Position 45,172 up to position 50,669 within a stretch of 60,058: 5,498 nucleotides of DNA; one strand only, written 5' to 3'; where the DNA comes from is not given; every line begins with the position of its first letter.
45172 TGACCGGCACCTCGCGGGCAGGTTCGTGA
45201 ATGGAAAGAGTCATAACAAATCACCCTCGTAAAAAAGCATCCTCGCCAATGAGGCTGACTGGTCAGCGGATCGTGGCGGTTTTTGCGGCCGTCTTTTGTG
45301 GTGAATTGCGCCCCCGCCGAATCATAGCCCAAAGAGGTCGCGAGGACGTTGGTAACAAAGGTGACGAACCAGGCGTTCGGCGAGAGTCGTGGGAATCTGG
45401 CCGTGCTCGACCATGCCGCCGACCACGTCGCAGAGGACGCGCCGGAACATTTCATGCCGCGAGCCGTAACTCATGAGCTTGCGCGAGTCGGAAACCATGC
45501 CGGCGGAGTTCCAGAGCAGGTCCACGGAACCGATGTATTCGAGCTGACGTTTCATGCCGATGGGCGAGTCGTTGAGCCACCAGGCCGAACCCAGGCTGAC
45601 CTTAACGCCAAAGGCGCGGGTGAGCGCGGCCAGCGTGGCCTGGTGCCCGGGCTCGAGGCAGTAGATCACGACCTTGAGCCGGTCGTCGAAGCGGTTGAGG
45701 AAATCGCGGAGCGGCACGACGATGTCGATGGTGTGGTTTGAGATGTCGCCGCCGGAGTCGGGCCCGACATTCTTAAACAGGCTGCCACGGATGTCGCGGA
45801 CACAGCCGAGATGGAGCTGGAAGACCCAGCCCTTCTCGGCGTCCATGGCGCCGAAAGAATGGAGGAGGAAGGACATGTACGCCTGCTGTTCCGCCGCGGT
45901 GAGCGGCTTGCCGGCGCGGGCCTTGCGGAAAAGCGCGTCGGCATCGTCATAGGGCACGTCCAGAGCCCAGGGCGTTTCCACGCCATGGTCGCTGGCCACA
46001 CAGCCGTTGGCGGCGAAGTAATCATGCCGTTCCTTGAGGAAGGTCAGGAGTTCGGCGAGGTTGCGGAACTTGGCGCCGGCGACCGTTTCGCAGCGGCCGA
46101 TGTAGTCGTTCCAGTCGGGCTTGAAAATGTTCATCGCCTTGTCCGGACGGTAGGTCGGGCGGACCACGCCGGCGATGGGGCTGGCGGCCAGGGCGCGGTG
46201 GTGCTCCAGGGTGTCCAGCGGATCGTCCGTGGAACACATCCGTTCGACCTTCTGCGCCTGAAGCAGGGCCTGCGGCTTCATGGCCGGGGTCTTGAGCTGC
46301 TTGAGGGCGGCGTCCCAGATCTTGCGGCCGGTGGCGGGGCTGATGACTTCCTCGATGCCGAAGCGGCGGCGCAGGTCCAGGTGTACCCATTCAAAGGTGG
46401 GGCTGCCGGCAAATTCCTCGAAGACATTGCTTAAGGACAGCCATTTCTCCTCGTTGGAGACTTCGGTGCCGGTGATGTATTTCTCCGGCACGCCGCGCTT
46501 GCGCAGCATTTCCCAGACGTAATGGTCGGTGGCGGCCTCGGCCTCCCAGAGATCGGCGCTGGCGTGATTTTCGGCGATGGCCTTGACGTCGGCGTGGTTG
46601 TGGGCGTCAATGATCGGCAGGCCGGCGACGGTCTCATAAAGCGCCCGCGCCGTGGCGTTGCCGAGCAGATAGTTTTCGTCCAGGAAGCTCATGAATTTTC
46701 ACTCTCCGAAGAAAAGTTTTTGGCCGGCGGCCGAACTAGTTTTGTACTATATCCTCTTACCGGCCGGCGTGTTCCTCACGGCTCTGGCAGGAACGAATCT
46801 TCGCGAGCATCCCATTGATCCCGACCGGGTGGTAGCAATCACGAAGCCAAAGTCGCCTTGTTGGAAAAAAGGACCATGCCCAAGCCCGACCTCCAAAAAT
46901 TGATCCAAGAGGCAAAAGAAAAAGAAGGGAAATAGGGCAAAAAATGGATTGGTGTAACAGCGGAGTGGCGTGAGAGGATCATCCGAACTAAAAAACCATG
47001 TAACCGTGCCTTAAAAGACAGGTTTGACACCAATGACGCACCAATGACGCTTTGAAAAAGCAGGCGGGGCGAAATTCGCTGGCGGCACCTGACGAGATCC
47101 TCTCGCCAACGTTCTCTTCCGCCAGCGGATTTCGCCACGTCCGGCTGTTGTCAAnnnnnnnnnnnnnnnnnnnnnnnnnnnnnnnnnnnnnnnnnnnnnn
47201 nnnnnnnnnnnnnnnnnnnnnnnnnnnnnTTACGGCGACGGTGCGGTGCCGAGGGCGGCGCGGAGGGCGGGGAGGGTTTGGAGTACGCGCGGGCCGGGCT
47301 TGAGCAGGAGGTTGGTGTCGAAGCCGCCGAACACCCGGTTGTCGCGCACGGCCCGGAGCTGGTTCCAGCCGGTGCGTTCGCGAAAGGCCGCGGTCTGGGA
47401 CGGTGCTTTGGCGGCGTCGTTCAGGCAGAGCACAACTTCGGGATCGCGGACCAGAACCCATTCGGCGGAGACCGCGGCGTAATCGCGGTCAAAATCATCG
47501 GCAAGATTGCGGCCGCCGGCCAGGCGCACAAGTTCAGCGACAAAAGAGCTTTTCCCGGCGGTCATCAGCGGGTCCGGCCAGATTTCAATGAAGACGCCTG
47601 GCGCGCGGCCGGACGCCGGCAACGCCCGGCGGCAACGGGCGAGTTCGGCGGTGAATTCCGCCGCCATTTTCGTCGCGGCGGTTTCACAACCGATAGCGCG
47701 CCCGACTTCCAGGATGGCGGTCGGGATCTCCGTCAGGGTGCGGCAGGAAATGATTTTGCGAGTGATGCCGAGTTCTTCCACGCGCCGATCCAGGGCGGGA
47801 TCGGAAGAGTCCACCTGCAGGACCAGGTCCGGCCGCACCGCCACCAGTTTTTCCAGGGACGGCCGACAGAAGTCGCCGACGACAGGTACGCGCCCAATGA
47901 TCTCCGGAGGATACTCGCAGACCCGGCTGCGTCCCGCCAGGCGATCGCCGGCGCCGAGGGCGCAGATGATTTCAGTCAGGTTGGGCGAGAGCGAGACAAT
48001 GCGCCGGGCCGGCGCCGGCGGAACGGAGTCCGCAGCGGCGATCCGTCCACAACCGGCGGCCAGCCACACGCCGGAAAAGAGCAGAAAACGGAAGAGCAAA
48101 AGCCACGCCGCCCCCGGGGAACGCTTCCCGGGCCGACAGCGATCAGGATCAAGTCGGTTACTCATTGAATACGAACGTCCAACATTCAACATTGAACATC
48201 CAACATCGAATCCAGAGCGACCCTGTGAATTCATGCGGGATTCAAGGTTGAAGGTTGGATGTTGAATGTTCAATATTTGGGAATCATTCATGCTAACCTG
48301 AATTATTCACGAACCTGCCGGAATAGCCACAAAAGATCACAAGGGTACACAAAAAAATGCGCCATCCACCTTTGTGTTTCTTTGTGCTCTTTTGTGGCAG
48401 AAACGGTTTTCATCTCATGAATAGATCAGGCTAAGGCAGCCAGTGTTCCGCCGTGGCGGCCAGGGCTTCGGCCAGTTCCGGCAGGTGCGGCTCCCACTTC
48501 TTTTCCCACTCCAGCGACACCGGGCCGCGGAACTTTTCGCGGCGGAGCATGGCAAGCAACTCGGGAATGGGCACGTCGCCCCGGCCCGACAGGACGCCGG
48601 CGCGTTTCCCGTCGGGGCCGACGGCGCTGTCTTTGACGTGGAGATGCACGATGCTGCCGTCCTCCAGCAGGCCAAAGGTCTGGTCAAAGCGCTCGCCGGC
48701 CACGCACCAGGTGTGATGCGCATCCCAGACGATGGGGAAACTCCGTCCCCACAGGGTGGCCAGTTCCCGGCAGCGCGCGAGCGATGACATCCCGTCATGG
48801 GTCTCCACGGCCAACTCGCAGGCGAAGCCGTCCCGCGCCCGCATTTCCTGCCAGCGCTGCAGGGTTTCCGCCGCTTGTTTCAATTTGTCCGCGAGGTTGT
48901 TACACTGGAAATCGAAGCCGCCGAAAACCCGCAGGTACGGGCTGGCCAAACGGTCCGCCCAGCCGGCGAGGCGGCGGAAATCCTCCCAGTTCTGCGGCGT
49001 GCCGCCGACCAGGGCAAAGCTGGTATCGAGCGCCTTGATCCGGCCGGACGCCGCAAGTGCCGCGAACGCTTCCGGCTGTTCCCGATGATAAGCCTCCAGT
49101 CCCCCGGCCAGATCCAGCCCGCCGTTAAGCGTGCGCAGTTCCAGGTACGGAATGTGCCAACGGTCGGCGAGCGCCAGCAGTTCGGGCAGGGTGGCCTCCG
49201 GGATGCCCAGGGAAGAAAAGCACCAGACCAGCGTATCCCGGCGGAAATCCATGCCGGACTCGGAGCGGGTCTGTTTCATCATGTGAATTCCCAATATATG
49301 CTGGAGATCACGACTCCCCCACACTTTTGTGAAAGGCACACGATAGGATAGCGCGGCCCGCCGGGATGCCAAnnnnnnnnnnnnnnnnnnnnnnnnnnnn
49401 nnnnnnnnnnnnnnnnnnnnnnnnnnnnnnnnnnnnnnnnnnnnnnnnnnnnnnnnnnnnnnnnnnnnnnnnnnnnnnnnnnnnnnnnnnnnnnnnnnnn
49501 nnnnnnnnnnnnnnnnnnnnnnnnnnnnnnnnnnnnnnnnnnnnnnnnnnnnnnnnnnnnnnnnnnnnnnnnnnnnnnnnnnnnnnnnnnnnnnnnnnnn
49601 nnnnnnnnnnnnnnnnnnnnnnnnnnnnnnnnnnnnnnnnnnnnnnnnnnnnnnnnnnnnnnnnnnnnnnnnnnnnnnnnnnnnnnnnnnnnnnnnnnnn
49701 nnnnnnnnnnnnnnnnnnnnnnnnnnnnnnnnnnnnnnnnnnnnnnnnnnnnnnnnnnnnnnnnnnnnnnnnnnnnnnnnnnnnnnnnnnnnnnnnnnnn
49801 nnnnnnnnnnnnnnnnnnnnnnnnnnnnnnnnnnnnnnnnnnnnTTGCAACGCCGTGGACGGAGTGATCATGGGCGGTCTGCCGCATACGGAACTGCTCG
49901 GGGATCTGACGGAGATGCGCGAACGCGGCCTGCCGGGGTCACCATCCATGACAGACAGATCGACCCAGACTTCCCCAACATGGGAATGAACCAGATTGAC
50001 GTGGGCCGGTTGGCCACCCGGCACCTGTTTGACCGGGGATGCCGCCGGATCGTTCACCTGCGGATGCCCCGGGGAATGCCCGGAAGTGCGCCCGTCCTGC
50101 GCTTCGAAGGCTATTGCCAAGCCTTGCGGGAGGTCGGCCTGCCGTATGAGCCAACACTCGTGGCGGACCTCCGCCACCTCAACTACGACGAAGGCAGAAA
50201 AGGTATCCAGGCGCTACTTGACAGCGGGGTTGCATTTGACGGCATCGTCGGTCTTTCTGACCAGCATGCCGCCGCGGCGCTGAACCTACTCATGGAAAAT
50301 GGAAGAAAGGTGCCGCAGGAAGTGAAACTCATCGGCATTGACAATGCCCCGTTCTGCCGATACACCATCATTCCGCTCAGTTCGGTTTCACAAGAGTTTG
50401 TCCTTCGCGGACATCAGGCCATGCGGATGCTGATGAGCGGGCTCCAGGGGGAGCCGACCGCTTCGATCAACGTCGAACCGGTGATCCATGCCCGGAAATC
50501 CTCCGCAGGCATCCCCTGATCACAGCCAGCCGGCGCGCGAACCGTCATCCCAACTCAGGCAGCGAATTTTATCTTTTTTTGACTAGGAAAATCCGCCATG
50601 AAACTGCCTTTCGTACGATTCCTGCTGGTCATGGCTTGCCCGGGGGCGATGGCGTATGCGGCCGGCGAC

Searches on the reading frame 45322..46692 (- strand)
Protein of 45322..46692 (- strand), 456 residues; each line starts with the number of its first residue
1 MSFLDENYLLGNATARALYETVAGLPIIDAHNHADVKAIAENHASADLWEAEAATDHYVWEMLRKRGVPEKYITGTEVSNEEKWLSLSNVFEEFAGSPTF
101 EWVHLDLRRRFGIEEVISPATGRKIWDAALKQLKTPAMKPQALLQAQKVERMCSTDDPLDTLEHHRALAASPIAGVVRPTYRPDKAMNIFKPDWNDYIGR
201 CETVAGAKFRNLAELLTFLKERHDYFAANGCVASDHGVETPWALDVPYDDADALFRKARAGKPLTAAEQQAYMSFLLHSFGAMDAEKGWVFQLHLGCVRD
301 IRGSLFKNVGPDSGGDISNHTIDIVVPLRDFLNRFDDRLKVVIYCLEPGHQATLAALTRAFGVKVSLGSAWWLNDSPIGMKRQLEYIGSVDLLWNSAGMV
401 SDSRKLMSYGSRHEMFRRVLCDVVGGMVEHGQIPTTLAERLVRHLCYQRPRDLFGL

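Call 14: search_protein_families(library=pfam, proteins=[window:45322-46692:-])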
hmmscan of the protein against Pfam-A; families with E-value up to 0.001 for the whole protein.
window:45322-46692:- (456 aa): 1 family
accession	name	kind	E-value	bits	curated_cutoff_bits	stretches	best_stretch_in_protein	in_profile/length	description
PF02614.20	UxaC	-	1e-140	470.1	25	1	2-454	3-464/464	Glucuronate isomerase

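Call 15: find_related_loci(query=window:45322-46692:-, collection=genome_contigs, flank=10000)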
Query window:45322-46692:- (456 aa) in genome_contigs; peptide patterns used: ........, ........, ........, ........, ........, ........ (x = any residue, [..] = any of these).
152 stretches matched a pattern; 133 encode a relative of the query (tblastn E <= 1e-3); the best 80 are kept; 80 distinct loci.
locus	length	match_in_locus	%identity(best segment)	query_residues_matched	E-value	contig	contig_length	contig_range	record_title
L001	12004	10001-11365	73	1-456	0e+0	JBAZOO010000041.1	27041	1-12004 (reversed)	MAG: Lentisphaeria bacterium isolate SO_2017_LW4_98 scaffold_3763_c1_LW137-91_2017, whole genome shotgun sequence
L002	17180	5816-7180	71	1-456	0e+0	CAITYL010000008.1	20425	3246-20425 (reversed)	MAG: uncultured Lentisphaerae bacterium isolate Loclat_bin-12951 genome assembly, contig: bin-12951:008/404, whole genom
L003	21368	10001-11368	69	1-456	0e+0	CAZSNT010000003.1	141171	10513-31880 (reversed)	MAG TPA_asm: uncultured Victivallales bacterium isolate SRP167671_co1_107 genome assembly, contig: NODE_84_length_141171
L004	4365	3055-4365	71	1-438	0e+0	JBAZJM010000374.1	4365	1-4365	MAG: Lentisphaeria bacterium isolate SO_2017_LW4_12 scaffold_40263_c1_LW137-91_2017, whole genome shotgun sequence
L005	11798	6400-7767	67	1-456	0e+0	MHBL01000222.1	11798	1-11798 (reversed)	MAG: Lentisphaerae bacterium RIFOXYA12_64_32 RifOxyA12_Lentisphaerae_64_32_updatedv2_299, whole genome shotgun sequence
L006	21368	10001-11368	64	1-456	0e+0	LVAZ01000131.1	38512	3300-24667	MAG: Victivallales bacterium Lenti_02 Lenti_02_contig_10293, whole genome shotgun sequence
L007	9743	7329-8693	64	1-456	0e+0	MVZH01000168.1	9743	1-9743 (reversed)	MAG: Lentisphaerae bacterium ADurb.BinA184 BWZ02_contig000168, whole genome shotgun sequence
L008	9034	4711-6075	64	1-456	0e+0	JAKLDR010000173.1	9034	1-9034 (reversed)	MAG: Planctomycetota bacterium isolate RA.bin114 RA.bin114_173, whole genome shotgun sequence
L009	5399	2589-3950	63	1-456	0e+0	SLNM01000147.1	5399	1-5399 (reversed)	MAG: Lentisphaeria bacterium isolate CSSed165cm_406 CSSed16-5cm-76504, whole genome shotgun sequence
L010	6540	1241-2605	60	1-456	0e+0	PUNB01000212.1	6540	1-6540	MAG: Lentisphaerae bacterium isolate B1Sed10_208R1 B1-Sed10-C18585, whole genome shotgun sequence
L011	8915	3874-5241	60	1-456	0e+0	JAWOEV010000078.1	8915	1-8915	MAG: Lentisphaeria bacterium isolate BLK5-3.bin.99 k191_285387, whole genome shotgun sequence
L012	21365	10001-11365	61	1-456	0e+0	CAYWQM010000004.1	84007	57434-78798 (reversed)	MAG TPA_asm: uncultured Lentisphaerales bacterium isolate SRP092796_co3_879 genome assembly, contig: NODE_222_length_840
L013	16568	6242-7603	61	1-456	0e+0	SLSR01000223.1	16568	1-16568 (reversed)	MAG: Lentisphaeria bacterium isolate CSSed165cm_64 CSSed16-5cm-9753, whole genome shotgun sequence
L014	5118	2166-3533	57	1-456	0e+0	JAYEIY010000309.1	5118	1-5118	MAG: Verrucomicrobiota bacterium isolate MAG179 MAG179_309, whole genome shotgun sequence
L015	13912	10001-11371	57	1-456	0e+0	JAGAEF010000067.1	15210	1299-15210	MAG: Lentisphaeria bacterium isolate RGIG8362 Water_buffalos_Rumen.Co__c1460885, whole genome shotgun sequence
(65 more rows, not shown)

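Call 91: search_protein_families(library=ncbifam, proteins=[L002:4920-5660:+], max_evalue=0.01)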
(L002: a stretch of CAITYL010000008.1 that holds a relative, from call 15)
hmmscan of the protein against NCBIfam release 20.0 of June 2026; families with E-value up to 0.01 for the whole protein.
L002:4920-5660:+ (247 aa): 5 families
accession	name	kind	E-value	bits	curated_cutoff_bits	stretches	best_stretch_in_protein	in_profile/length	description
TIGR04258.1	4helix_suffix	equivalog_domain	1.3e-14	53.9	40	1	154-200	3-49/49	four helix bundle suffix domain-containing protein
TIGR02436.1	TIGR02436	subfamily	0.00046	20.4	24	1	47-90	29-70/109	four helix bundle protein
NF011532.0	PRK14973.1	equivalog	0.00086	17.2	930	1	211-241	590-618/936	DNA topoisomerase I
NF004966.0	PRK06319.1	equivalog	0.0012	17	868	1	211-245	647-679/862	DNA topoisomerase I/SWI domain fusion protein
NF005555.0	PRK07220.1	equivalog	0.0019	16.5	635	1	211-241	591-620/740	DNA topoisomerase I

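Call 102: find_encoding_contigs(protein=window:45322-46692:-, flank=4000, max_places=8)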
Protein window:45322-46692:- (456 aa): 5 contigs read that carry it; 4 places shown.
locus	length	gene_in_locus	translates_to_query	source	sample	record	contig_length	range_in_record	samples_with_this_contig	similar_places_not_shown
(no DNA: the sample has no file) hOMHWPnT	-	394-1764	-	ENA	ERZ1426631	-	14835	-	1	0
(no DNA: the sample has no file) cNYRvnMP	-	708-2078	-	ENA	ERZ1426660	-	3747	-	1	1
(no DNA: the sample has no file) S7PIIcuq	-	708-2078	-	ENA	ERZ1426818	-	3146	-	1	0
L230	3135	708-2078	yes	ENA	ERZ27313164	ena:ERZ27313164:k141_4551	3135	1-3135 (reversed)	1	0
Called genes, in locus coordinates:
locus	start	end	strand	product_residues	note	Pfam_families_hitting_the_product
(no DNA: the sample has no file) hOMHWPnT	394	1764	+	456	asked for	PF02614:UxaC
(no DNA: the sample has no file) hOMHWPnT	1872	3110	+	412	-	PF00890:FAD_binding_2 (weak), PF01266:DAO (weak), PF03486:HI0933_like (faint), PF12831:FAD_oxidored, PF13450:NAD_binding_8 (weak), PF12831:FAD_oxidored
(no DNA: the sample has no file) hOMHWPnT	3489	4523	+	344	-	PF03403:PAF-AH_p_II (faint), PF00561:Abhydrolase_1 (weak)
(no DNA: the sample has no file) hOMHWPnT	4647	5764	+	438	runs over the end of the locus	-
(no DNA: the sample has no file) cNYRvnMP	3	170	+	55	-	?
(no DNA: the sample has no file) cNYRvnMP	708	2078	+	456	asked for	PF02614:UxaC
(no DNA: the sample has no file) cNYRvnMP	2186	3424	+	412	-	PF00890:FAD_binding_2 (weak), PF01266:DAO (weak), PF03486:HI0933_like (faint), PF12831:FAD_oxidored, PF13450:NAD_binding_8 (weak), PF12831:FAD_oxidored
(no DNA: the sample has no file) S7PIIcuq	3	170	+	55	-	?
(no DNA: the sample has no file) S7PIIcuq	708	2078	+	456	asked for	PF02614:UxaC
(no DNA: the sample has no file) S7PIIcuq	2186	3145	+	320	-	?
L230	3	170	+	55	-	?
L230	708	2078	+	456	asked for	PF02614:UxaC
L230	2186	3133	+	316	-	?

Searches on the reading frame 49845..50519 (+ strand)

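Call 58: search_protein_families(library=pfam, proteins=[window:49845-50519:+], max_evalue=0.001)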
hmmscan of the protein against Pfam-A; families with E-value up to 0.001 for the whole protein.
window:49845-50519:+ (224 aa): 3 families
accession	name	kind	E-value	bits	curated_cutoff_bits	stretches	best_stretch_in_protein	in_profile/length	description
PF13377.12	Peripla_BP_3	-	7.4e-26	91.6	26.5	1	59-219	2-166/167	Periplasmic binding protein-like domain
PF00532.27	Peripla_BP_1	-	1.3e-10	41.7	22.2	1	35-161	87-219/281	Periplasmic binding proteins and sugar binding domain of LacI family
PF13407.12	Peripla_BP_4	-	5.6e-05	23.3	35.1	1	36-203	87-257/258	Periplasmic binding protein domain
